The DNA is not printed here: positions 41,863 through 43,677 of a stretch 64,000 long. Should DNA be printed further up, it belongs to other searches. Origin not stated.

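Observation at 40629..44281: Six-gene translationally coupled cassette around a HerA-type ATPase: HTH protein, PIN-like nuclease, mini Zn-ribbon, HerA-like ATPase and two small helical proteins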

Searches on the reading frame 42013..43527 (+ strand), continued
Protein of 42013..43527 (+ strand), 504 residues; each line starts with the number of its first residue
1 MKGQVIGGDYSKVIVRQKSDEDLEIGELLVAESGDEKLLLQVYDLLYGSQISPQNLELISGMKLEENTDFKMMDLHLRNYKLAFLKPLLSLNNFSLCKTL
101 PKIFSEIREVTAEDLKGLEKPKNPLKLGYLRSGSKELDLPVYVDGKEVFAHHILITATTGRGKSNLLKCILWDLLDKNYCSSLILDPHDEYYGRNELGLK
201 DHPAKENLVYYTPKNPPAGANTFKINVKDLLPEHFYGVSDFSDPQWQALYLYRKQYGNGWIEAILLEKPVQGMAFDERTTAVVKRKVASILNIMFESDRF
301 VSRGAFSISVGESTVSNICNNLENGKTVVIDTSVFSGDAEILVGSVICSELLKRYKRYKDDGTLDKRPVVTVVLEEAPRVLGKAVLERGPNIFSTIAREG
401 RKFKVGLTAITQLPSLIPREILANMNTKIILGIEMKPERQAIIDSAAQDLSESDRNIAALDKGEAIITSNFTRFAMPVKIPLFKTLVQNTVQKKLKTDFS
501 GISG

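Call 70: search_protein_families(library=pfam, proteins=[L072:8560-9447:+, L072:9496-10386:+, L063:6584-7489:+, L036:7904-8797:+, L077:9289-9924:+, L077:9978-11495:+, L077:5948-6592:+, L083:9466-10269:-, L036:8847-9653:-, L063:7900-8706:-], max_evalue=0.01)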
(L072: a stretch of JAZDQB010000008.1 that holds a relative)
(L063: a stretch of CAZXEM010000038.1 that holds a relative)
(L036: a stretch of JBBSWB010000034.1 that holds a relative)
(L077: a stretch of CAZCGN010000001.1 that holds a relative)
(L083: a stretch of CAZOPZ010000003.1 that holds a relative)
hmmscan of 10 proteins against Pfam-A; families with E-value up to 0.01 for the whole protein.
L072:8560-9447:+ (295 aa): 1 family
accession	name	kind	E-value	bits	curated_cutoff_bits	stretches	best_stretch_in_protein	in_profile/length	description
PF06550.16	SPP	-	4.9e-23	82.5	23.9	1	41-291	18-279/283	Signal-peptide peptidase, presenilin aspartyl protease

L072:9496-10386:+ (296 aa): 1 family
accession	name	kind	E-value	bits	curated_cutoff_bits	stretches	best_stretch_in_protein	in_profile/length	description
PF02811.25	PHP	-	8.6e-08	33.1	26.4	1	5-127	1-122/164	PHP domain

L063:6584-7489:+ (301 aa): 1 family
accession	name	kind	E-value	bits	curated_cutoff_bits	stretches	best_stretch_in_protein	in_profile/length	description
PF06550.16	SPP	-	1.8e-19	70.7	23.9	1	56-293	31-276/283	Signal-peptide peptidase, presenilin aspartyl protease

L036:7904-8797:+ (297 aa): 1 family
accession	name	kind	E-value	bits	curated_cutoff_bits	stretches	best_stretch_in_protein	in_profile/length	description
PF06550.16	SPP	-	7.3e-18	65.5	23.9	1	57-285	33-272/283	Signal-peptide peptidase, presenilin aspartyl protease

L077:9289-9924:+ (211 aa): 5 families
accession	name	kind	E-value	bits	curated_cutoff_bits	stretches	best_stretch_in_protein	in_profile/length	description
PF08241.18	Methyltransf_11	-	9.2e-10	39.5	21.2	1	90-158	13-94/95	Methyltransferase domain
PF13649.12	Methyltransf_25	-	8e-06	26.9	27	1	91-155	25-97/97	Methyltransferase domain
PF13489.12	Methyltransf_23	-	0.00071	19.8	27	1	67-194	12-161/164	Methyltransferase domain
PF05148.21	Methyltransf_8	-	0.0012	19.3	27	1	63-205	62-191/219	Hypothetical methyltransferase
PF13847.12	Methyltransf_31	-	0.0019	18.3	27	1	107-189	56-143/145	Methyltransferase domain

L077:9978-11495:+ (505 aa): 0 families

L077:5948-6592:+ (214 aa): 0 families

L083:9466-10269:- (267 aa): 2 families
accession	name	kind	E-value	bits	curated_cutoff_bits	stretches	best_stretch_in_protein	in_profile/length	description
PF12706.13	Lactamase_B_2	-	1.2e-15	58.1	27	1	36-219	4-200/200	Beta-lactamase superfamily domain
PF13483.12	Lactamase_B_3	-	7.8e-08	32.9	24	1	26-218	10-160/160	Beta-lactamase superfamily domain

L036:8847-9653:- (268 aa): 2 families
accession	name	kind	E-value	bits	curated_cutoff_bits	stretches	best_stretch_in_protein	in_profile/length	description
PF12706.13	Lactamase_B_2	-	1.2e-18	67.9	27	1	36-219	4-200/200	Beta-lactamase superfamily domain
PF13483.12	Lactamase_B_3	-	8.1e-07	29.6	24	1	29-218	13-160/160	Beta-lactamase superfamily domain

L063:7900-8706:- (268 aa): 2 families
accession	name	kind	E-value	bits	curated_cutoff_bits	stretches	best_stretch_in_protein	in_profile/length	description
PF12706.13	Lactamase_B_2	-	3.5e-19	69.6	27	1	36-219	4-200/200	Beta-lactamase superfamily domain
PF13483.12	Lactamase_B_3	-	1.8e-07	31.7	24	1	32-218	16-160/160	Beta-lactamase superfamily domain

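Call 74: search_protein_families(library=pfam, proteins=[L046:4426-5301:+, L014:57-1310:+, L042:12000-13445:-, L043:3655-4671:+, L028:8726-9526:+, L007:8555-9376:+, L014:7723-8748:+], max_evalue=0.01)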
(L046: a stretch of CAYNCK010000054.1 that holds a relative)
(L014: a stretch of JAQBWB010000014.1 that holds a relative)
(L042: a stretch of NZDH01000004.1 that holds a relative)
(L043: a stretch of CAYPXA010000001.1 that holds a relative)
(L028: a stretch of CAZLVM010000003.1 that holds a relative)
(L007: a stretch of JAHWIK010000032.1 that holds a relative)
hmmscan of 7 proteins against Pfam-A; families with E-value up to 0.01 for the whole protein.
L046:4426-5301:+ (291 aa): 1 family
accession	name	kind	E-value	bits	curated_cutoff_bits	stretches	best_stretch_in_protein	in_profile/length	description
PF01351.25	RNase_HII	-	1.1e-33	117.3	25.8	1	5-200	1-196/199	Ribonuclease HII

L014:57-1310:+ (417 aa): 6 families
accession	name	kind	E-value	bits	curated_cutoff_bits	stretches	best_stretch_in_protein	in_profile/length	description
PF08438.16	YGR210-like_G4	-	3.5e-32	111.5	24.7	1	241-346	1-105/108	Obg-like GTPase YGR210-like, G4 motif-containing domain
PF01926.29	MMR_HSR1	-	3.7e-18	66.1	21.9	1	21-139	2-95/113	50S ribosome-binding GTPase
PF02824.27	TGS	-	9.2e-11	42.1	22.2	1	362-414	12-59/60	TGS domain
PF02421.24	FeoB_N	-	7.7e-07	29.2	27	1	21-56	3-38/156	Ferrous iron transport protein B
PF16897.10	MMR_HSR1_Xtn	-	0.0048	17.3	35.2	1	217-279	38-95/106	C-terminal region of MMR_HSR1 domain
PF00009.33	GTP_EFTU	-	0.0088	16.1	26.5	0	214-285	100-151/188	Elongation factor Tu GTP binding domain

L042:12000-13445:- (481 aa): 1 family
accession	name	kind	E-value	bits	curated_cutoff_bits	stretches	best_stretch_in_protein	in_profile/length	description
PF01425.27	Amidase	-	5.3e-107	359.1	27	1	20-467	2-445/445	Amidase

L043:3655-4671:+ (338 aa): 2 families
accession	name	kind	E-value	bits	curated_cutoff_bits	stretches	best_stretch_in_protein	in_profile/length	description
PF04014.23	MazE_antitoxin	-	3.8e-09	36.8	24.7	1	41-77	9-45/48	Antidote-toxin recognition MazE, bacterial antitoxin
PF01895.24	PhoU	-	6.3e-07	30.1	23.5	1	164-250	1-86/89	PhoU domain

L028:8726-9526:+ (266 aa): 0 families

L007:8555-9376:+ (273 aa): 0 families

L014:7723-8748:+ (341 aa): 2 families
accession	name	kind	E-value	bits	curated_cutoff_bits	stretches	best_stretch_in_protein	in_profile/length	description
PF13091.12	PLDc_2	-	2.5e-36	124.9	27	2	220-340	1-132/132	PLD-like domain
PF00614.28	PLDc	-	2.3e-06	27.8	21.9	0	287-307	3-23/28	Phospholipase D Active site motif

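Call 76: find_encoding_contigs(protein=window:42013-43527:+, flank=6000, max_places=4)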
Protein window:42013-43527:+ (504 aa): 5 contigs read that carry it; 2 places shown.
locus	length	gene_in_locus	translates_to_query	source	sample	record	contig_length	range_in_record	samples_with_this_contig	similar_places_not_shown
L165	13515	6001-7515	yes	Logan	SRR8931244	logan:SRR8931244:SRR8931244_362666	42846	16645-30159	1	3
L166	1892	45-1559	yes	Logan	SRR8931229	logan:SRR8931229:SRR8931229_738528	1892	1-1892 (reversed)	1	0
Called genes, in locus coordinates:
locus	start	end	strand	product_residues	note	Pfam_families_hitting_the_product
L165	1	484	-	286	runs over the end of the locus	PF02272:DHHA1 (weak)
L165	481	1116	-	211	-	PF00406:ADK, PF13207:AAA_17, PF13238:AAA_18 (weak), PF05191:ADK_lid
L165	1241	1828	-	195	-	-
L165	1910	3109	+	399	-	PF01926:MMR_HSR1, PF02421:FeoB_N (faint), PF08438:YGR210-like_G4, PF02824:TGS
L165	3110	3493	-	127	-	PF09845:OapC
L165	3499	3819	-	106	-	PF09846:OapB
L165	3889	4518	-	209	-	PF00025:Arf (faint), PF03193:RsgA_GTPase (faint), PF00735:Septin (weak), PF01926:MMR_HSR1, PF02421:FeoB_N (weak), PF08477:Roc (faint), PF00009:GTP_EFTU (weak)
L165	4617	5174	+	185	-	-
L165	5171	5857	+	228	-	PF11848:DUF3368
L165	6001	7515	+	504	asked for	PF01935:DUF87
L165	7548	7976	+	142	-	-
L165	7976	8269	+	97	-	-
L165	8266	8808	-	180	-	-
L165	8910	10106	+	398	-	PF00149:Metallophos, PF12850:Metallophos_2 (weak)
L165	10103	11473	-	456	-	PF02934:GatB_N, PF02637:GatB_Yqey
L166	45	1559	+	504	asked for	PF01935:DUF87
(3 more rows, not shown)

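Call 79: search_dna_similar(query=window:42013-43527:+, collection=plasmids, mode=protein, max_evalue=1e-8, max_rows=25)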
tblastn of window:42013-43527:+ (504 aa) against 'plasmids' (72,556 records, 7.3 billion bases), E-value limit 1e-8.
Records with a match: 4; places in all: 4; records where one place covers at least 80% of the query: 2.
Best place of each record, by identity: <60% 4.
By first word of the organism name: Pontibacillus 1; Priestia 1; Picosynechococcus 1; Nostoc 1.
By predicted mobility (MOB-suite, as given by PLSDB): non-mobilizable 3; conjugative 1.
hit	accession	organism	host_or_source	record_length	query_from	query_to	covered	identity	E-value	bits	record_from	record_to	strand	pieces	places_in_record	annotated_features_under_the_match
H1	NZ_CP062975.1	Pontibacillus sp. ALD_SL1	mangrove mud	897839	19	498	95%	29.7%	1e-42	169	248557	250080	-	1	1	ATP-binding protein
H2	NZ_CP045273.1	Priestia megaterium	pure culture,Paper surface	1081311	23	493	93%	29.5%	3e-40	162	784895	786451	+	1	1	none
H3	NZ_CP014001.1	Picosynechococcus sp. PCC 73109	cell culture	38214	93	486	78%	25.4%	1e-29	131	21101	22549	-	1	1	ATP-binding protein | PIN domain-containing protein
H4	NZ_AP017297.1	Nostoc sp. NIES-3756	-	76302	229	483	51%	24.1%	8e-17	92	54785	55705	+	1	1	ATP-binding protein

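Call 80: get_annotated_region(hit=H3, flank=4000)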
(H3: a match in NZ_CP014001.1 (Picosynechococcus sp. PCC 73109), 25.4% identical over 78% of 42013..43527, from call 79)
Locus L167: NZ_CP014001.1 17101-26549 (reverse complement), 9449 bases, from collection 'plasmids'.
description: Picosynechococcus sp. PCC 73109 plasmid unnamed3, complete sequence
organism: Picosynechococcus sp. PCC 73109 (NCBI taxid 374982)
taxonomy: Bacteria; Cyanobacteriota; Cyanophyceae; Chroococcales; Geminocystaceae; Picosynechococcus; Picosynechococcus sp. PCC 73109
host: -; source: cell culture; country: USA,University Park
typing (MOB-suite, as given by PLSDB): non-mobilizable
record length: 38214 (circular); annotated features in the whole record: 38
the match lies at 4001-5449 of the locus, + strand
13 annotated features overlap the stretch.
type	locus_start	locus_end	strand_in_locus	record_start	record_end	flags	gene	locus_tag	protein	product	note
CDS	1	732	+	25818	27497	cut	-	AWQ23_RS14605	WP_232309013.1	AAA domain-containing protein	-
CDS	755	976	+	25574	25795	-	-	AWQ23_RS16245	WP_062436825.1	hypothetical protein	-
CDS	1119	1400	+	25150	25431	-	-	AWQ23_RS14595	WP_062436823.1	type II toxin-antitoxin system RelE/ParE family toxin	-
CDS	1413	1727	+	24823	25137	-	-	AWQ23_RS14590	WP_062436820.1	HigA family addiction module antitoxin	-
CDS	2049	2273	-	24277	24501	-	-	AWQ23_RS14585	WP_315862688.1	MazG nucleotide pyrophosphohydrolase domain-containing protein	-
CDS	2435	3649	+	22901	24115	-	-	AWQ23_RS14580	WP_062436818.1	DNA double-strand break repair nuclease NurA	-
CDS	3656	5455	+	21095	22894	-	-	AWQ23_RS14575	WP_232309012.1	ATP-binding protein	-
CDS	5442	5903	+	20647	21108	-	-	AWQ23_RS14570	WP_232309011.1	PIN domain-containing protein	-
CDS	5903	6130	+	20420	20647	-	-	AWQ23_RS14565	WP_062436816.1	hypothetical protein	-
CDS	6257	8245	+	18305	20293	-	-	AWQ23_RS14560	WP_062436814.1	hypothetical protein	-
CDS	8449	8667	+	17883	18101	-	-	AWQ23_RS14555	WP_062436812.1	ribbon-helix-helix domain-containing protein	-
CDS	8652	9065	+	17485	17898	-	-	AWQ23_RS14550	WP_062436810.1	PIN domain-containing protein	-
CDS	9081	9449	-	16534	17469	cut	-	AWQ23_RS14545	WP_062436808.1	nucleotidyl transferase AbiEii/AbiGii toxin family protein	-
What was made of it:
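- An unrelated PIN gene overlaps the 3' end of a NurA-linked HerA on a cyanobacterial plasmid (call 80).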

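Call 81: get_annotated_region(hit=H1, flank=4000)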
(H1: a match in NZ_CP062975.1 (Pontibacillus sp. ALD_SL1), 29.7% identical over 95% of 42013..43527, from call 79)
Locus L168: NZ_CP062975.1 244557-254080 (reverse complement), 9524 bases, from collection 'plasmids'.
description: Pontibacillus sp. ALD_SL1 plasmid unnamed, complete sequence
organism: Pontibacillus sp. ALD_SL1 (NCBI taxid 2777185)
taxonomy: Bacteria; Bacillota; Bacilli; Bacillales; Bacillaceae; Pontibacillus; Pontibacillus sp. ALD SL1
host: -; source: mangrove mud; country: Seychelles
typing (MOB-suite, as given by PLSDB): non-mobilizable
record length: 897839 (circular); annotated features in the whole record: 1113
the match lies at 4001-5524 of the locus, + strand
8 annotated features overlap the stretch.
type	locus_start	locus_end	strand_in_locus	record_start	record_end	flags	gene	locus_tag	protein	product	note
CDS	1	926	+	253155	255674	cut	gyrA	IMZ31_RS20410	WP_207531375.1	DNA gyrase subunit A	GO:0006259 - DNA metabolic process [Evidence IEA]; GO:0006265 - DNA topological change [Evidence IEA]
CDS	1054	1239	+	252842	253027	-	-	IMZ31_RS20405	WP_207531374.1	hypothetical protein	-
CDS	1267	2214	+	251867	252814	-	-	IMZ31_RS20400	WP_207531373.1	hypothetical protein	-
CDS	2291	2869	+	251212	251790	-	-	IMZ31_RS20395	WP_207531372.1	hypothetical protein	-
CDS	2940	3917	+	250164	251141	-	-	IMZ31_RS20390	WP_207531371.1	DNA double-strand break repair nuclease NurA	-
CDS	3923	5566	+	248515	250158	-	-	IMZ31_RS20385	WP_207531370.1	ATP-binding protein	-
CDS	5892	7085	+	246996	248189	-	-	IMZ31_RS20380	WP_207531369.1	metallophosphoesterase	-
CDS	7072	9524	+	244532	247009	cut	-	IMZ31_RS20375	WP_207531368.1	SMC family ATPase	-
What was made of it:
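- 42013..43527 (+): g4: HerA-family hexameric translocase ATPase (504 aa). This is the lineage's ordinary HerA. About 30% identical to the Pontibacillus HerA that sits in a NurA-HerA-Mre11-Rad50 operon (calls 79, 81).
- Tried and rejected: I rejected it after taking NurA seeds from annotated plasmids (calls 79-81).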
